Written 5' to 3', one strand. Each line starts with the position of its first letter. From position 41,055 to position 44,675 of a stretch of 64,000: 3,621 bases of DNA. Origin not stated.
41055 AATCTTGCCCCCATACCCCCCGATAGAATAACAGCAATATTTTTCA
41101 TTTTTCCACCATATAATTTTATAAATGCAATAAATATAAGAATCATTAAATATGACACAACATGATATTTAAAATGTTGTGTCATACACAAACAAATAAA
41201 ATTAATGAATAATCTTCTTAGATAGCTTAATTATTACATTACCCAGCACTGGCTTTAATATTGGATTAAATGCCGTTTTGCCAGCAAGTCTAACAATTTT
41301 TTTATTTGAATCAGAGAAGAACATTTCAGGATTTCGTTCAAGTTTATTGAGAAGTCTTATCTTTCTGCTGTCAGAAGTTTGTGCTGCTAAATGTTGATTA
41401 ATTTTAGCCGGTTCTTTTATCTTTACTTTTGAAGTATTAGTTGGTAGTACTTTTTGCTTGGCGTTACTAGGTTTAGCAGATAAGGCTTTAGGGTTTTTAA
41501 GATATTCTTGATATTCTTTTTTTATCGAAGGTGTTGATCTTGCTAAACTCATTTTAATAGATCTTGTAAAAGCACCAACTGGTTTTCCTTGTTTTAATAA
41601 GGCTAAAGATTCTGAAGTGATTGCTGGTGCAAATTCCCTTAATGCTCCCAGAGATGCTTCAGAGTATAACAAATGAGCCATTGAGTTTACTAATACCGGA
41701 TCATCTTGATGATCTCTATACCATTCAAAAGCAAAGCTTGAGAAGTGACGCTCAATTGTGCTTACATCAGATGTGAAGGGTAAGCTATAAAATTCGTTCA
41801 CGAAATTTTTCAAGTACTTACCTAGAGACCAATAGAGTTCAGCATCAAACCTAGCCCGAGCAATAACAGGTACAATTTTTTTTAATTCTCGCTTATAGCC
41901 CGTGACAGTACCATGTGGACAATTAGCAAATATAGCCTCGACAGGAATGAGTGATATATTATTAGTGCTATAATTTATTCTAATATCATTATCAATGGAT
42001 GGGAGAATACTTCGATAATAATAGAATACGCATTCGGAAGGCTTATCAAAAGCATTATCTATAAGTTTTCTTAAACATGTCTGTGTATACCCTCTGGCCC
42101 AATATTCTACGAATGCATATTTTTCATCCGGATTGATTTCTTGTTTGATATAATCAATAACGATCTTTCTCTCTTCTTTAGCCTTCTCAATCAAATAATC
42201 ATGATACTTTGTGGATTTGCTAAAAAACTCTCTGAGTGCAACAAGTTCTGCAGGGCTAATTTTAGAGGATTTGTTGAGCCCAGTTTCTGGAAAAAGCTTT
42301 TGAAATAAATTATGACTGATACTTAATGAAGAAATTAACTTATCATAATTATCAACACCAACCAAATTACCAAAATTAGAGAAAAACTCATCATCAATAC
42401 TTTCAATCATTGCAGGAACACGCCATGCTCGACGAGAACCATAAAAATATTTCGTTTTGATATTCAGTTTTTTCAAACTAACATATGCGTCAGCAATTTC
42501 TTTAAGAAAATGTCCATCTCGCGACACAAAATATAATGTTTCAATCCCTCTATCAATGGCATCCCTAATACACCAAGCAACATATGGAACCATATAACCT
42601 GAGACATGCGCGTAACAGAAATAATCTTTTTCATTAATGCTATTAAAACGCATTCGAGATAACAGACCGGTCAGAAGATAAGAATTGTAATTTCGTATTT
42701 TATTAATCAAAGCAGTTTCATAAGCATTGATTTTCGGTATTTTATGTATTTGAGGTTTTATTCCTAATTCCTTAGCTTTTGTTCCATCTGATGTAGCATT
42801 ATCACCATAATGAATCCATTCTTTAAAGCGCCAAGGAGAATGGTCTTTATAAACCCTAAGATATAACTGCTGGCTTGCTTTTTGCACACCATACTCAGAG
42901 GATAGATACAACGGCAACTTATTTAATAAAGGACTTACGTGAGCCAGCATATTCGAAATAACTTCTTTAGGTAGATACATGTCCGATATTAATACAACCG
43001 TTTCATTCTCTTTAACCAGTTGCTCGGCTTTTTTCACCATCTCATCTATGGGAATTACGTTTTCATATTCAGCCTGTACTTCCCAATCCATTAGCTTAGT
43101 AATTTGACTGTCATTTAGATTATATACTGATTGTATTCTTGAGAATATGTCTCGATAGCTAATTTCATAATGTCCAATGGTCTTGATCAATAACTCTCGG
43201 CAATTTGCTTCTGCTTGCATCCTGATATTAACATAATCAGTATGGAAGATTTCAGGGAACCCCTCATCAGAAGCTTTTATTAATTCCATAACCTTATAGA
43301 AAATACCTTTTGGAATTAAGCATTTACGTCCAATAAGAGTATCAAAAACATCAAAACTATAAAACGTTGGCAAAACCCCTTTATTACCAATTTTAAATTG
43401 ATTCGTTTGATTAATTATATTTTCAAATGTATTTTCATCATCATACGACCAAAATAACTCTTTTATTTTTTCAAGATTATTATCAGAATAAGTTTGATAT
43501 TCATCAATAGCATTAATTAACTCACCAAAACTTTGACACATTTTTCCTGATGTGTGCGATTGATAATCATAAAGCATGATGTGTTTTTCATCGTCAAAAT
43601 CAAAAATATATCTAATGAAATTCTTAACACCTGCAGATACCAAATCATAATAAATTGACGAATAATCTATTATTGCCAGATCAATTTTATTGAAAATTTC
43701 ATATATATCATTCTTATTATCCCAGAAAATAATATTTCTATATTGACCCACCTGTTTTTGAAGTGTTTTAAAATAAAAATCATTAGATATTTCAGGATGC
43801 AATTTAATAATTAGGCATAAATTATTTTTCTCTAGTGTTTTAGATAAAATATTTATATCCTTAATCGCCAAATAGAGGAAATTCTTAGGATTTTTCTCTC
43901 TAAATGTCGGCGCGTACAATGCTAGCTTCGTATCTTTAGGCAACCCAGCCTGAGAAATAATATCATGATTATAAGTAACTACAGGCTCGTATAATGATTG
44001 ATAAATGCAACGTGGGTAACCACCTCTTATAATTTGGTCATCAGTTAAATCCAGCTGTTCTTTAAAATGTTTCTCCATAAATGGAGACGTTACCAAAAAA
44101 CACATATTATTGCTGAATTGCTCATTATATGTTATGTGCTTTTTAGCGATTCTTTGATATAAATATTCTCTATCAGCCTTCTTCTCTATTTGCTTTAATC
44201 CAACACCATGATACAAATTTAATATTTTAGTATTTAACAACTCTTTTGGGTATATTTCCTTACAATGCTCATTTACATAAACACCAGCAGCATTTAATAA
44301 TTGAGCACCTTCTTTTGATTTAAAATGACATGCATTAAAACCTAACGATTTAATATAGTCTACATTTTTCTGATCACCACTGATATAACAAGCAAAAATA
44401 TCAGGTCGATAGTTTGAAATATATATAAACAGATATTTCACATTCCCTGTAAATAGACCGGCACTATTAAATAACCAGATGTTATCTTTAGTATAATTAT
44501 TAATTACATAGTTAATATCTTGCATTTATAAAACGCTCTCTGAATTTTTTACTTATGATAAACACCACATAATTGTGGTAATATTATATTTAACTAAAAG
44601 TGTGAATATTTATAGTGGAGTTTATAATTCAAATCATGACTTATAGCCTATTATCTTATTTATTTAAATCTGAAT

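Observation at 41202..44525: Multidomain putative capsule polymerase: TagF-like, HAD-like and an unassigned C-terminal domain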

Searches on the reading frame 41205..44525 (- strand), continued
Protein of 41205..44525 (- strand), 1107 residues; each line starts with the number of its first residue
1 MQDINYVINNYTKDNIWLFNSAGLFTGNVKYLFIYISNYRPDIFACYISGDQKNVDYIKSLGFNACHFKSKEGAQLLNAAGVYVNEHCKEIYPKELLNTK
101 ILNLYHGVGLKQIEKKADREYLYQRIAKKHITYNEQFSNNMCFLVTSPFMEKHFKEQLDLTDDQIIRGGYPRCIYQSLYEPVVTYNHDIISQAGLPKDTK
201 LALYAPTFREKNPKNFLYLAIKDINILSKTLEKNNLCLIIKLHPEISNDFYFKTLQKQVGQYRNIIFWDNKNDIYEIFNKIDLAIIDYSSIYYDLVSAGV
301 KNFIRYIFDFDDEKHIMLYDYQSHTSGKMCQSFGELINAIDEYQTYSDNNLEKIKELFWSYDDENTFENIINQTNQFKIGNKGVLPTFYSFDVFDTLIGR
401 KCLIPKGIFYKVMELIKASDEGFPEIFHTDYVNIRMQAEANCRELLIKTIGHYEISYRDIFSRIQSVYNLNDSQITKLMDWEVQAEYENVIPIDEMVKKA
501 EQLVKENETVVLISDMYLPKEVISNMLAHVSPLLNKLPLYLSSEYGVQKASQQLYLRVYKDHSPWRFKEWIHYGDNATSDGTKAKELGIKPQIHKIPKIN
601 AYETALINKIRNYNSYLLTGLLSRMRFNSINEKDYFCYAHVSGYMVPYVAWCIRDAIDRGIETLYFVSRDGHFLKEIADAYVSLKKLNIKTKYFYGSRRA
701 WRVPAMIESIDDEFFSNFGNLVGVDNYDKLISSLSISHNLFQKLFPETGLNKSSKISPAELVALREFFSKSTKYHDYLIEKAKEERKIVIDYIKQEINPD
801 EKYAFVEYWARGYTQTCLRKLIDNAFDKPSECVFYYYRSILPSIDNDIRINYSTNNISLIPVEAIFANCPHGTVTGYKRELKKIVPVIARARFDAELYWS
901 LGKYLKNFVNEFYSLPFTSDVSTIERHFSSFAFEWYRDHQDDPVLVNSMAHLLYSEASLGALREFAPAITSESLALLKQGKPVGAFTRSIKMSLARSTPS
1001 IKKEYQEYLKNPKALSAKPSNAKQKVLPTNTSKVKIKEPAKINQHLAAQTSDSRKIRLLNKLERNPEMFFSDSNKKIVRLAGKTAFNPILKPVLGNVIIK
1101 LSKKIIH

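Call 58: fold_search(model_id=the predicted structure, library=pdb)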
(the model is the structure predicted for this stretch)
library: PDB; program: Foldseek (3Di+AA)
matches with E <= 10: 1040; with E <= 0.001: 162
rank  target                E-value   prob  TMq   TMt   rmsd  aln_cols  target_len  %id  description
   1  8a0c_B                1.7e-86  1.00  0.78  0.77   6.1      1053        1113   33  Capsular polysaccharide synthesis multienzyme in complex with CMP (released 2023-04-26)
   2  8a0m_C                1.0e-85  1.00  0.78  0.78   4.5      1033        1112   34  Capsular polysaccharide synthesis multienzyme in complex with capsular polymer fragment (released 2023-04-26)
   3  8a0c_A                2.5e-85  1.00  0.78  0.78   4.6      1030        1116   34  Capsular polysaccharide synthesis multienzyme in complex with CMP (released 2023-04-26)
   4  8a0m_A                6.5e-85  1.00  0.78  0.78   4.6      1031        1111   34  Capsular polysaccharide synthesis multienzyme in complex with capsular polymer fragment (released 2023-04-26)
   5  8a0m_D                1.7e-68  1.00  0.67  0.75   5.6      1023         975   30  Capsular polysaccharide synthesis multienzyme in complex with capsular polymer fragment (released 2023-04-26)
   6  8a0m_B                2.1e-67  1.00  0.67  0.76   6.6      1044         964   30  Capsular polysaccharide synthesis multienzyme in complex with capsular polymer fragment (released 2023-04-26)
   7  7shg_B                1.5e-20  1.00  0.24  0.43  15.1       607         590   17  Polysaccharide ribofuranosyl transferase from Thermobacillus composti (released 2022-03-02)
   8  7shg_A                1.5e-19  1.00  0.24  0.42  15.1       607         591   17  Polysaccharide ribofuranosyl transferase from Thermobacillus composti (released 2022-03-02)
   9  3l7j_A                6.3e-16  1.00  0.27  0.68   4.7       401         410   20  Structure of the Wall Teichoic Acid Polymerase TagF, H444N variant (released 2010-04-28)
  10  3l7m_D                1.9e-15  1.00  0.28  0.69   4.6       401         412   20  Structure of the Wall Teichoic Acid Polymerase TagF, H548A (released 2010-04-28)
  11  3l7j_D                3.8e-15  1.00  0.28  0.69   4.6       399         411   20  Structure of the Wall Teichoic Acid Polymerase TagF, H444N variant (released 2010-04-28)
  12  3l7j_C                3.8e-15  1.00  0.27  0.68   4.8       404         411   20  Structure of the Wall Teichoic Acid Polymerase TagF, H444N variant (released 2010-04-28)
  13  3l7l_D                4.4e-15  1.00  0.26  0.66   5.2       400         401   19  Structure of the Wall Teichoic Acid Polymerase TagF, H444N + CDPG (30 minute soak) (released 2010-04-28)
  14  3l7i_A                6.6e-15  1.00  0.27  0.66   4.9       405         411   20  Structure of the Wall Teichoic Acid Polymerase TagF (released 2010-04-28)
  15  8qoy                  8.4e-15  1.00  0.27  0.28  27.1       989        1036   14  Capsular polysaccharide synthesis multienzyme of Actinobacillus Pleuropneumoniae serotype 3 (released 2024-07-03)
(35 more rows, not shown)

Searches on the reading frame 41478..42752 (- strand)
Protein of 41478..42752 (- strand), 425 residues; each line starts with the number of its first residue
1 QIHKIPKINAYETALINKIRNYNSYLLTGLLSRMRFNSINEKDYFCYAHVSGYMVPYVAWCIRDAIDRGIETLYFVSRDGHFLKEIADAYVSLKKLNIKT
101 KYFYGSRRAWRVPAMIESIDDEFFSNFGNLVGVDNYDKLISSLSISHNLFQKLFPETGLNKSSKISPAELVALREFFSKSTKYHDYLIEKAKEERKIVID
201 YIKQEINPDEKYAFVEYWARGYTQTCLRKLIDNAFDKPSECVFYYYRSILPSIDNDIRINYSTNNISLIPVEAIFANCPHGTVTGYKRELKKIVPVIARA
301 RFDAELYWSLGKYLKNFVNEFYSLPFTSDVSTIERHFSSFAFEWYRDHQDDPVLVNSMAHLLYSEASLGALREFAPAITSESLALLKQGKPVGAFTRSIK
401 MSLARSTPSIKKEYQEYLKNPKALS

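Call 67: predict_structure(alignment_id=A3)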
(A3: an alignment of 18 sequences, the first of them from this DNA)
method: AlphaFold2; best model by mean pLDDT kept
length: 425 residues; sequences in the alignment: 18
mean_pLDDT: 91.0   pTM: 0.89
mean pLDDT of the five models: 91.0, 90.7, 90.4, 90.0, 89.5
residues with pLDDT >= 90: 305; 70-90: 108; 50-70: 10; < 50: 2
segments of 3 or more residues with pLDDT < 50: none
pLDDT, mean of each block of 10 residues (from residue 1): 74 95 95 90 96 97 97 90 96 98 90 87 75 90 92 94 93 92 93 96 95 88 87 92 89 89 86 87 90 90 94 97 95 95 95 95 78 92 90 88 96 91 70
secondary structure, 60 per line:
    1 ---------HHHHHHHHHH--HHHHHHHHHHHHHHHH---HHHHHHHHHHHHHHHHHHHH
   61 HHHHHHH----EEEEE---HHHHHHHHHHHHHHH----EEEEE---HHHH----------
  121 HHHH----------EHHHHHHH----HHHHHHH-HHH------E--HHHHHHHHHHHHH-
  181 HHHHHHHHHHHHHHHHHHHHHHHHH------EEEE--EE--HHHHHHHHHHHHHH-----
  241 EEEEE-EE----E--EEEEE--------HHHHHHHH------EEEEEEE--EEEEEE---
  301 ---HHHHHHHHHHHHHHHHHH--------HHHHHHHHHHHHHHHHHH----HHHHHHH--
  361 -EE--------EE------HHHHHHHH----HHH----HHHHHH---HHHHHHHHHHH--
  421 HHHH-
elements in order: H10-19 H22-37 H41-67 E72-76 H80-94 E99-103 H107-110 H121-124 H136-142 H147-153 H167-179 H181-205 E212-215 H222-235 E241-245 E256-260 H269-276 E283-289 E292-297 H304-321 H330-347 H352-358 H380-387 H399-404 H408-418 H421-424
